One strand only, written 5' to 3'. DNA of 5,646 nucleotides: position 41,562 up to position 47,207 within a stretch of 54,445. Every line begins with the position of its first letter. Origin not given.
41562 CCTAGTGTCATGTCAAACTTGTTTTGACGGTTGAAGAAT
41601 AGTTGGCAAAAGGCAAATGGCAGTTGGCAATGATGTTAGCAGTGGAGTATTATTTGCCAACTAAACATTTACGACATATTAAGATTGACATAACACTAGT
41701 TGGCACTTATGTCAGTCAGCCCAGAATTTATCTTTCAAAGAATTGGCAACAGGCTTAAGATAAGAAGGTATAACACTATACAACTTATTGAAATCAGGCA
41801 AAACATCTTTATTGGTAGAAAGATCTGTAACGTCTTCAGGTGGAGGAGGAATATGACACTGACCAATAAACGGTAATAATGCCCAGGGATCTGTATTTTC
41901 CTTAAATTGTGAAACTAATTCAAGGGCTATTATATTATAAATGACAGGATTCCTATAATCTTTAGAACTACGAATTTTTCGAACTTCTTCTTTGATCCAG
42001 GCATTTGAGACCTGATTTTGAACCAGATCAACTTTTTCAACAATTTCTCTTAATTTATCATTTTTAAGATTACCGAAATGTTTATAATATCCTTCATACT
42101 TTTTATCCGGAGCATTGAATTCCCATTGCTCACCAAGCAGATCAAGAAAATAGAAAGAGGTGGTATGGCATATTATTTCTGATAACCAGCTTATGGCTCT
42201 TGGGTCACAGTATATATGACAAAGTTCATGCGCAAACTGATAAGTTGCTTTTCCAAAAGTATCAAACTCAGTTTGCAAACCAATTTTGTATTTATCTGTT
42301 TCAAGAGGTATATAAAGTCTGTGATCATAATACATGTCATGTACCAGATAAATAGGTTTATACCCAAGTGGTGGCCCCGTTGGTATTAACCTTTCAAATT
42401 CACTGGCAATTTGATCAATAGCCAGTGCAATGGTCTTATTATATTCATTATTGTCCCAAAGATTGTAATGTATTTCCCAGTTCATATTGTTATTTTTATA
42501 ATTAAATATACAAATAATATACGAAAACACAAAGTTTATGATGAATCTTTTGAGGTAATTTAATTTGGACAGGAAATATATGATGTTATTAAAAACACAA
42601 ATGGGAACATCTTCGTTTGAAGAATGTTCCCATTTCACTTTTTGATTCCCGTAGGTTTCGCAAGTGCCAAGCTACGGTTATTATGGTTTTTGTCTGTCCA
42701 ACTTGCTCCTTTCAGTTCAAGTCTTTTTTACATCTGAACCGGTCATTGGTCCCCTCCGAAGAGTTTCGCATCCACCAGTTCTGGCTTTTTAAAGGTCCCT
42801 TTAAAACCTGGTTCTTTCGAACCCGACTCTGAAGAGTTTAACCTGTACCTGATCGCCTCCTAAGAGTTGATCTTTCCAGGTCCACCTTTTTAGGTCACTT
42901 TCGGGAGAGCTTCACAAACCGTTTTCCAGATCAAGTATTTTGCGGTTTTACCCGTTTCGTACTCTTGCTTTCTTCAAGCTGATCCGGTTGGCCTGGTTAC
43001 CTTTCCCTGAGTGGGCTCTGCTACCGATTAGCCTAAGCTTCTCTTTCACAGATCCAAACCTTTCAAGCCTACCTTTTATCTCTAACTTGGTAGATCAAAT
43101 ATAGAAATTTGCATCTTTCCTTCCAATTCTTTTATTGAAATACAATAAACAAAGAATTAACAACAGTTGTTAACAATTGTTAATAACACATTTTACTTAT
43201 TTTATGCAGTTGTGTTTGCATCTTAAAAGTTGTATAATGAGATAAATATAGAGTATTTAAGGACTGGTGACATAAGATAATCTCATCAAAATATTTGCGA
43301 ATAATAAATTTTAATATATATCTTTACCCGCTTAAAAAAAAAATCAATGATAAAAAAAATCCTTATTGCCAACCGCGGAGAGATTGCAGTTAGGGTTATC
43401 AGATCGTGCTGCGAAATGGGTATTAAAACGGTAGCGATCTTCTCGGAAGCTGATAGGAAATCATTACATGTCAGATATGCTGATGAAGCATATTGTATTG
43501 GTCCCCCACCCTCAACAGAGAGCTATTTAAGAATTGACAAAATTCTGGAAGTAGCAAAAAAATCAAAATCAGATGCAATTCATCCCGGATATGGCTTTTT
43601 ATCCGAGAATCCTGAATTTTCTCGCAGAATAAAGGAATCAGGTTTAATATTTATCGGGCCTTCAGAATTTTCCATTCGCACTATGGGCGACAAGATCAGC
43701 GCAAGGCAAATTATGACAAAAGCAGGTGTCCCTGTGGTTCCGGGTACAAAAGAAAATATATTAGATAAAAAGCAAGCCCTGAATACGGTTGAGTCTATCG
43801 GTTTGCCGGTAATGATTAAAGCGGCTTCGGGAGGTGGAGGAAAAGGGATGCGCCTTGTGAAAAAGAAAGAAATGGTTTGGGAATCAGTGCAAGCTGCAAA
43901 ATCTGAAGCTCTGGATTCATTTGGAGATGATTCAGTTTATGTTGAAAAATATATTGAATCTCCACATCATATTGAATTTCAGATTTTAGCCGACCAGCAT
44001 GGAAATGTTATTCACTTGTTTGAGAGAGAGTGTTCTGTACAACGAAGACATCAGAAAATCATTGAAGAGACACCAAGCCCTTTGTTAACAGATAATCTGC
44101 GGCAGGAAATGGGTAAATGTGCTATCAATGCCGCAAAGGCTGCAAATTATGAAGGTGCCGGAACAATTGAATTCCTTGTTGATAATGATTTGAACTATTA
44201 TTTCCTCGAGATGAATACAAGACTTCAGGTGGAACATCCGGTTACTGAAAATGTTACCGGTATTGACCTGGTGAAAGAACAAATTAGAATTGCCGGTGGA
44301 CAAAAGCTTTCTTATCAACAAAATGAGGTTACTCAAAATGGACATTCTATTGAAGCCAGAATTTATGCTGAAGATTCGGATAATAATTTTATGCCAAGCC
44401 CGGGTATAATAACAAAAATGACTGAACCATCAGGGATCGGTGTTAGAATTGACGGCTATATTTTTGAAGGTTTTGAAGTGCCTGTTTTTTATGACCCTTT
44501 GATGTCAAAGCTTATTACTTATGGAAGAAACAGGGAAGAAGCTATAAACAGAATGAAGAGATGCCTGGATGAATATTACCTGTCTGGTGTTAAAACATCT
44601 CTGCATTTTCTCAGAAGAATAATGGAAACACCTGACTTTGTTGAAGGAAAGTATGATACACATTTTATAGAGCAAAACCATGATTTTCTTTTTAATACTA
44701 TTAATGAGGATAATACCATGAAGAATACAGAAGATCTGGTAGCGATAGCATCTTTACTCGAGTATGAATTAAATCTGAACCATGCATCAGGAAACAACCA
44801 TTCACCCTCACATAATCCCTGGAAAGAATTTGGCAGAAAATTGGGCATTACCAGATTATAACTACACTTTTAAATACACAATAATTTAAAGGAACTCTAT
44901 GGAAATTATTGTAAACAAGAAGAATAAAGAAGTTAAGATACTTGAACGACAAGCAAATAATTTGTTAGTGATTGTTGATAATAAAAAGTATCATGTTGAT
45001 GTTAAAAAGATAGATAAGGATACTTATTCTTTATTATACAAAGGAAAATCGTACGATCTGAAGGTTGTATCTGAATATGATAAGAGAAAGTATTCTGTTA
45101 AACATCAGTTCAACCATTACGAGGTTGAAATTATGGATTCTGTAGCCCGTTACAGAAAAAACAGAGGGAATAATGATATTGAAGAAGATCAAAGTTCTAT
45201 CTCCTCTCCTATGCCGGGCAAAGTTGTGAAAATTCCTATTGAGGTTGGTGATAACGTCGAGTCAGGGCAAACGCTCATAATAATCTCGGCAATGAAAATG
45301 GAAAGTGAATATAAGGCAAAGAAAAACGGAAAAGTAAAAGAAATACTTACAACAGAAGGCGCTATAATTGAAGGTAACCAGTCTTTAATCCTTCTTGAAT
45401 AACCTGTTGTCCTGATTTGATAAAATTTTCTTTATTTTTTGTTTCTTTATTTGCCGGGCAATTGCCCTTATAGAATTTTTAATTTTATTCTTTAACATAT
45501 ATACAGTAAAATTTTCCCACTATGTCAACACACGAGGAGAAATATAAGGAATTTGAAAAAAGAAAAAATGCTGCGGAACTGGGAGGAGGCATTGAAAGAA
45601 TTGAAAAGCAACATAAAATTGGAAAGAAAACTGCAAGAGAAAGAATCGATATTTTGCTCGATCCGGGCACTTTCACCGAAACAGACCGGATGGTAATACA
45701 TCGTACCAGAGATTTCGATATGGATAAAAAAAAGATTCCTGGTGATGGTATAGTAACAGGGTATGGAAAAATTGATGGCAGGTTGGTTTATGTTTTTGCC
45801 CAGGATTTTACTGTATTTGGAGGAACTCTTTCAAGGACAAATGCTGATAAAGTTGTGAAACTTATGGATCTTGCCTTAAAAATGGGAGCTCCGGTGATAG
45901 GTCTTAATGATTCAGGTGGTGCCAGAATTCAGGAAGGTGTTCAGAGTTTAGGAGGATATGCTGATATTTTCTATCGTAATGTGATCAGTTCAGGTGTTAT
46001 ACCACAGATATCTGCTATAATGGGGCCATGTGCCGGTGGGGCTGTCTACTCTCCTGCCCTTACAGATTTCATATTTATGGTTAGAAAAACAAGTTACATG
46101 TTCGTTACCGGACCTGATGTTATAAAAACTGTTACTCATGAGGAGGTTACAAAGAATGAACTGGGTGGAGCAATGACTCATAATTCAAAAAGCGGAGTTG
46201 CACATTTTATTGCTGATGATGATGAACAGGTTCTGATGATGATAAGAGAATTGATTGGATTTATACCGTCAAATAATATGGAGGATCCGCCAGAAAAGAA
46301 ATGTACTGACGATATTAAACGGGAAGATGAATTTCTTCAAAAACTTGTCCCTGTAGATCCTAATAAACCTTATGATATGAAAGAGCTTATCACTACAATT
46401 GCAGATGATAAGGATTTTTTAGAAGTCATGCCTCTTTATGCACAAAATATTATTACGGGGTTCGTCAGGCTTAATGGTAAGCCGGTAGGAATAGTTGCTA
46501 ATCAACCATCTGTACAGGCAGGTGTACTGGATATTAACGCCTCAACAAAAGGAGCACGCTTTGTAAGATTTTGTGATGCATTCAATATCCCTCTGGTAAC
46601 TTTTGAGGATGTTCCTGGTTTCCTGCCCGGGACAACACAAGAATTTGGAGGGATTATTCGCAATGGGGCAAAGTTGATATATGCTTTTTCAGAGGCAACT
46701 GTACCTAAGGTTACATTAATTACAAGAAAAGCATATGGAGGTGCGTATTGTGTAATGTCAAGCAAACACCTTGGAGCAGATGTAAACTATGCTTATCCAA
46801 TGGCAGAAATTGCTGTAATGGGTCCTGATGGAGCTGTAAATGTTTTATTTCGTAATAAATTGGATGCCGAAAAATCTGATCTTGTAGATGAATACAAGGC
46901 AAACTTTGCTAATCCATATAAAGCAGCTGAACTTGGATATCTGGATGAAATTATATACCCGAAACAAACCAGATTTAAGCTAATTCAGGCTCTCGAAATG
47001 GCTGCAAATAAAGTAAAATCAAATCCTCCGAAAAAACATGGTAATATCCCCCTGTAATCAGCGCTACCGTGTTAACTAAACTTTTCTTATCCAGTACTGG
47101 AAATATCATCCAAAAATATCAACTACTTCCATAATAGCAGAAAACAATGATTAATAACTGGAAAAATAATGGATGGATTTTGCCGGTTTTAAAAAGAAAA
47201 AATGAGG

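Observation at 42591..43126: Self-contained ~500-nt ORF-free, helix-dense transcript candidate: a possible new large structured RNA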

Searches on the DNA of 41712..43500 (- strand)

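Call 4: search_rna_families(source=window, start=42300, end=43500, threshold=evalue, max_evalue=10, show_alignments=3)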
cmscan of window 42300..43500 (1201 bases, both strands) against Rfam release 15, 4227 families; matches with E-value up to 10: 9.
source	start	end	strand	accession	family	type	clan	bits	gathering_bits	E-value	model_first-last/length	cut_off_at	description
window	43159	43221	-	RF02696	Teg49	Gene; sRNA;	-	22.3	186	0.73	1-196/196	no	Teg49 sRNA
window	42584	42635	+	RF02618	SSRC34_2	Gene; sRNA;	-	18.4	48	4.4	1-125/125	no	Streptococcus sRNA 34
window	43120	43143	+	RF01354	CRISPR-DR45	Gene; CRISPR;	-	17.5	37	8.3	1-24/24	no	CRISPR RNA direct repeat element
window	42344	42406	-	RF00747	mir-283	Gene; miRNA;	CL00094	16.4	50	8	1-98/98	no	mir-283 microRNA precursor family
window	43117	43163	-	RF01705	Flavo-1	Gene; sRNA;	-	14.8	42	7.3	18-62/76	no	Flavo-1 RNA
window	42701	42789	+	RF02345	ar15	Gene; sRNA;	CL00108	13.4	40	9.7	1-112/112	no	Alphaproteobacterial ar15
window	42558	42635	+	RF02377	SurA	Gene; sRNA;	-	12.7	100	1.1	1-279/279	no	SurA sRNA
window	43153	43229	+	RF00022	GcvB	Gene;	-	12.5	42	6.8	9-105/204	no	GcvB RNA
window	42664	42706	-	RF02248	Six3os1_3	Gene; lncRNA;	-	10.4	40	9.4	36-75/75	no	Six3os1 conserved region 3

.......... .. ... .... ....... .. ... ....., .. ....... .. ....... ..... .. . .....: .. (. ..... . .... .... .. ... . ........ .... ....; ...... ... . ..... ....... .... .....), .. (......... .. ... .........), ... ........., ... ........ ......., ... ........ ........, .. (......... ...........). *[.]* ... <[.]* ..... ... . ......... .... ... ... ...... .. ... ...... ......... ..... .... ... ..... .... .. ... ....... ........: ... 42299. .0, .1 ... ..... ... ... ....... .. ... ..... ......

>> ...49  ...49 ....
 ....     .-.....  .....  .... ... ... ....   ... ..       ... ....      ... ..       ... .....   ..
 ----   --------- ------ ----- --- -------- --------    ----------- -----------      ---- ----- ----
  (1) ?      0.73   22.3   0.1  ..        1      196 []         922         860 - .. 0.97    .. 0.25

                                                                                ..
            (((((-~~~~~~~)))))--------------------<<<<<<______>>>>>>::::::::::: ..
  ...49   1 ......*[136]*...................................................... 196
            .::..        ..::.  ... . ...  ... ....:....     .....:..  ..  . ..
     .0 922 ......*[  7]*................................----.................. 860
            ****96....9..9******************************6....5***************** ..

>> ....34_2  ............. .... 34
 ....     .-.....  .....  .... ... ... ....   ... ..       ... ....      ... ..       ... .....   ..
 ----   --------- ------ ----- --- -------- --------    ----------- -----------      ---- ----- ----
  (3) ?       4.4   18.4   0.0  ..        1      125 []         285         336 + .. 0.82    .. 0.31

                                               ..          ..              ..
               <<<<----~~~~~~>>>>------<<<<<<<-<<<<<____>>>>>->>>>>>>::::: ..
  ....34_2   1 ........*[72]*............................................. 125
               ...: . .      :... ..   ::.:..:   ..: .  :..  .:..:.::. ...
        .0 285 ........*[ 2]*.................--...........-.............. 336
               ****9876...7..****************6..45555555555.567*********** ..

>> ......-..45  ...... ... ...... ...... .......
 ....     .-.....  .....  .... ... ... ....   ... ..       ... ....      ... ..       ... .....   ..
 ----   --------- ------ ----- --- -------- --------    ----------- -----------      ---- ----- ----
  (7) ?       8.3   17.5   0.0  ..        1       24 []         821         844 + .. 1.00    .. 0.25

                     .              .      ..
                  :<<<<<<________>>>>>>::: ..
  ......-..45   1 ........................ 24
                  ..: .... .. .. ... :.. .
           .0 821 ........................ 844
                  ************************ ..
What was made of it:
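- On Any Rfam 15 family (including GOLLD, ROOL, HEARO, OLE, raiA, RNase P, tmRNA, SRP, 6S, group I/II introns, riboswitches): In E-value mode the overlapping hits score 10-22 bits against gathering thresholds of 40-186 (call 4).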

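Call 13: search_dna_similar(query=window:42560-43140:-, collection=plasmids, mode=distant, max_evalue=0.01)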
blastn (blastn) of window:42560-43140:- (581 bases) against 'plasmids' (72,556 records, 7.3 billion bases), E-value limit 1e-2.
No match.

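Call 14: search_dna_similar(query=window:42560-43140:-, collection=phages, mode=distant, max_evalue=0.01)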
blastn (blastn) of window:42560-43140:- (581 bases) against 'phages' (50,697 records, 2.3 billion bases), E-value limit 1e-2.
No match.

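Call 49: search_rna_families(sources=[L061, L072, L071, L076, L005], threshold=evalue, max_evalue=5)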
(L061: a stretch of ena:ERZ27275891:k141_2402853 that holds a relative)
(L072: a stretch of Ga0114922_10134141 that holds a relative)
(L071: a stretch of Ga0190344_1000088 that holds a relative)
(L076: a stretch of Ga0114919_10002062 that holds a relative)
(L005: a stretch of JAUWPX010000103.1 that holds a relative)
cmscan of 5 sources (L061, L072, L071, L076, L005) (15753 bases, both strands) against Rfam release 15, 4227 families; matches with E-value up to 5: 3.
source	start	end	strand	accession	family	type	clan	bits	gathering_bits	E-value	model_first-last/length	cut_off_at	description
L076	3062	3167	+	RF01220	snoR104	Gene; snRNA; snoRNA; HACA-box;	-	24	40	2.5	1-118/118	no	Small nucleolar RNA snoR104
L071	51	165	-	RF03168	c-di-GMP-I-UAU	Cis-reg; riboswitch;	CL00126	22.3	65.9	0.66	1-81/81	no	c-di-GMP-I-UAU riboswitch aptamer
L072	1715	1759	+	RF00664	mir-223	Gene; miRNA;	-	17.4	57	4.6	35-77/106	no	mir-223 microRNA precursor family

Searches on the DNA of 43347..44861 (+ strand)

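Call 75: search_rna_families(sources=[L088, L090, L092, L083], threshold=evalue, max_evalue=1)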
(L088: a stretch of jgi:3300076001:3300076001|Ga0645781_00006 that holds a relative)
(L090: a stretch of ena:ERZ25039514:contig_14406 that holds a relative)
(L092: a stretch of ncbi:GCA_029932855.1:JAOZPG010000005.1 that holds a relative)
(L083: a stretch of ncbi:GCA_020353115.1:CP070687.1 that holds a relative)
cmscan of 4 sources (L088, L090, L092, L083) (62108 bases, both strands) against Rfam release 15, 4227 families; matches with E-value up to 1: 0.
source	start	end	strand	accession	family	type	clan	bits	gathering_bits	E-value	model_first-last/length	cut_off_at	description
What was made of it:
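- On Any Rfam 15 family (including GOLLD, ROOL, HEARO, OLE, raiA, RNase P, tmRNA, SRP, 6S, group I/II introns, riboswitches): Nothing consistent appears in nine homologous loci (calls 49, 75).
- On RNase P RNA: No RNaseP model hit (calls 4, 49, 75).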

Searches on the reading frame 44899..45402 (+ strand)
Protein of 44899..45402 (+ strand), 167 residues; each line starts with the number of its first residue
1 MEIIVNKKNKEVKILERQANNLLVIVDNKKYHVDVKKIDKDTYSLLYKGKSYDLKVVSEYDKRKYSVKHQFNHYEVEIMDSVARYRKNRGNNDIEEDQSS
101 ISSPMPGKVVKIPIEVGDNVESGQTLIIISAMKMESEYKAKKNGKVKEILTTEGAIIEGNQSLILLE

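Call 12: search_protein_families(library=pfam, proteins=[window:44899-45402:+], max_evalue=0.01)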
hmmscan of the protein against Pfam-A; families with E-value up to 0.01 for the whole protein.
window:44899-45402:+ (167 aa): 4 families
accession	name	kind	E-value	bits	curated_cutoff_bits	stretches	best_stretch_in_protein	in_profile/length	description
PF00364.28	Biotin_lipoyl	-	9e-17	61.1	22.1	1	100-164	2-71/73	Biotin-requiring enzyme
PF13533.13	Biotin_lipoyl_2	-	4.1e-07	30.1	29.8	1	100-129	2-31/32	Biotin-lipoyl like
PF13437.12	HlyD_3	-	4.8e-05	24.5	22.2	0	101-131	2-32/106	HlyD family secretion protein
PF16576.10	HlyD_D23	-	0.0093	15.7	30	0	96-131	17-53/214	Barrel-sandwich domain of CusB or HlyD membrane-fusion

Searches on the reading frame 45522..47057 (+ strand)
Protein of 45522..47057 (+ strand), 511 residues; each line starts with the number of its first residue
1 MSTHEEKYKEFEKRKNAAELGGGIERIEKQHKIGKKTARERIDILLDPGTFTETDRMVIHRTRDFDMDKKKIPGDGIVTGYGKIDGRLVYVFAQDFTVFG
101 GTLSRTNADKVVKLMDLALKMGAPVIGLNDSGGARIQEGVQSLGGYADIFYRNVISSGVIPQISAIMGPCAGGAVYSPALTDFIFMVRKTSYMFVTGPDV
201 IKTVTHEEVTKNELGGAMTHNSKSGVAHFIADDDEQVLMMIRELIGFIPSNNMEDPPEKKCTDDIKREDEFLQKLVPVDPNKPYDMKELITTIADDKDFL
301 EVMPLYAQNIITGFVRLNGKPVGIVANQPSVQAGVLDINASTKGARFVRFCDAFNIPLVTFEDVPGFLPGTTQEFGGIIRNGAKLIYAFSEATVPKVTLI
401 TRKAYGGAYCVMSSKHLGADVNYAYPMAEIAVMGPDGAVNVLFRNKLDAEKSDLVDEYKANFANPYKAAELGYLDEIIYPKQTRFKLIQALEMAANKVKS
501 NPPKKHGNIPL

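Call 12: search_protein_families(library=pfam, proteins=[window:45522-47057:+], max_evalue=0.01)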
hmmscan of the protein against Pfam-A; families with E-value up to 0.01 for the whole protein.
window:45522-47057:+ (511 aa): 2 families
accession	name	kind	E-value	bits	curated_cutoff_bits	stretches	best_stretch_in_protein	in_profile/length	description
PF01039.27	Carboxyl_trans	-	4.4e-196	652.7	22.3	1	29-509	1-493/493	Carboxyl transferase domain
PF03255.19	ACCA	-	3.7e-12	46.5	23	2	309-451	93-239/310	Acetyl co-enzyme A carboxylase carboxyltransferase-like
